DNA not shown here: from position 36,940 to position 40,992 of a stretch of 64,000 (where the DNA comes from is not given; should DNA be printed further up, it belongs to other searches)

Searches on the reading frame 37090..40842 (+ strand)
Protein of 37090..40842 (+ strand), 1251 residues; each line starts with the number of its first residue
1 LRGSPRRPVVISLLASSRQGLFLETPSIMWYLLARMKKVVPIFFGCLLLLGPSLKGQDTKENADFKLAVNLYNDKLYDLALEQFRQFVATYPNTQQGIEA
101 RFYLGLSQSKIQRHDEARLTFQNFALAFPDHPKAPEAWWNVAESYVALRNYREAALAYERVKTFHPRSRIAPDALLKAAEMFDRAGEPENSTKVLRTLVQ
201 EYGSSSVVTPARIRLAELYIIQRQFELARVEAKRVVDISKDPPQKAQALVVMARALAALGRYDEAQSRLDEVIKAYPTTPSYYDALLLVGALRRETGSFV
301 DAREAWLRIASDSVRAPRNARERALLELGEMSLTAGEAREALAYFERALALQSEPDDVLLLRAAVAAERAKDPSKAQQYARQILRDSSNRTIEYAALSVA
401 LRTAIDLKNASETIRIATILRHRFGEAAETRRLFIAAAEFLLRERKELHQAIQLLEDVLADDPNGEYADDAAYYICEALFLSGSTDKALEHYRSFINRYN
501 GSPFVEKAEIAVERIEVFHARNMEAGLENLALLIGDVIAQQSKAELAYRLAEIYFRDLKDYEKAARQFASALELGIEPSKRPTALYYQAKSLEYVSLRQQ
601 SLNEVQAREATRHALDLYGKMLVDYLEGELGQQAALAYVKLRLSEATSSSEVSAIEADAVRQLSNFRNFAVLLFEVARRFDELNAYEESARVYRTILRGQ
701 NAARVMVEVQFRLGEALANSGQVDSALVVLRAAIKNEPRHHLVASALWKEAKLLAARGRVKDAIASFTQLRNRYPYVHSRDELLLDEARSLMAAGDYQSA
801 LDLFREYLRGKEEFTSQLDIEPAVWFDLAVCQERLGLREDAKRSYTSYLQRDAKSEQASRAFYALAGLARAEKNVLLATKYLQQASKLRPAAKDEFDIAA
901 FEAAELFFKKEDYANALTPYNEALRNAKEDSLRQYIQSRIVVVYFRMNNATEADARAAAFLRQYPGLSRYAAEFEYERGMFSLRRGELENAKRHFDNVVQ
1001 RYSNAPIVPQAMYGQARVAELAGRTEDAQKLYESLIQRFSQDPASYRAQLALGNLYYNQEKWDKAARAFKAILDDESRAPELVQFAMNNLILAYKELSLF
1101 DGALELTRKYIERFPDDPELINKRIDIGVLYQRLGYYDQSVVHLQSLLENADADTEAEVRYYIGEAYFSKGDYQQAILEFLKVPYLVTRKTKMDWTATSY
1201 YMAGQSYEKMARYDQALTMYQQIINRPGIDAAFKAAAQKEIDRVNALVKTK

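Call 57: search_protein_families(library=pfam, proteins=[window:37090-40842:+], max_evalue=0.00001)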
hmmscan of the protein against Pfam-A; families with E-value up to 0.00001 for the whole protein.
window:37090-40842:+ (1251 aa): 16 families
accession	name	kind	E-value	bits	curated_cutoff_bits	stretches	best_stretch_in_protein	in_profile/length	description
PF13174.12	TPR_6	-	3.4e-58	190.8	26.3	0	1199-1226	2-29/33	Tetratricopeptide repeat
PF13432.12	TPR_16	-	3.8e-44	149.1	32.7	1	252-310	3-57/65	Tetratricopeptide repeat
PF07719.23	TPR_2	-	2.3e-39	130.7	27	0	135-161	1-27/34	Tetratricopeptide repeat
PF13424.12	TPR_12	-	5.5e-37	126.3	30.1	1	1157-1224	3-72/77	Tetratricopeptide repeat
PF13428.12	TPR_14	-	5.8e-37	122.8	23.5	0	247-286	2-41/44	Tetratricopeptide repeat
PF14559.12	TPR_19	-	2.4e-32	111.5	25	1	222-286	4-64/68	Tetratricopeptide repeat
PF00515.34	TPR_1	-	1.9e-21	75.3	27.8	0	1157-1177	1-21/34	Tetratricopeptide repeat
PF13181.12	TPR_8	-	7.6e-20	69.8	25.7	0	1197-1224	1-28/34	Tetratricopeptide repeat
PF12895.13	ANAPC3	-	2.5e-19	69.8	27.2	0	1154-1221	20-80/82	Anaphase-promoting complex, cyclosome, subunit 3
PF13176.12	TPR_7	-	2.2e-16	58.9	27.9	0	1051-1073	4-26/36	Tetratricopeptide repeat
PF25058.1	ARM_TT21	-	3.7e-14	53.4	27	0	334-464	19-126/155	Tetratricopeptide repeat protein 21 ARM repeat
PF13525.12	YfiO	-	7.6e-11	42.6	25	0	444-506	17-79/203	Outer membrane lipoprotein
PF07721.20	TPR_4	-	6.2e-09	36.1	27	0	246-271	1-26/26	Tetratricopeptide repeat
PF17874.7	TPR_MalT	-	9.2e-09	35.5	45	0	1147-1224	30-107/336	MalT-like TPR region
PF09976.15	TPR_21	-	1.3e-08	35.3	25.5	0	176-275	51-142/193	Tetratricopeptide repeat-like domain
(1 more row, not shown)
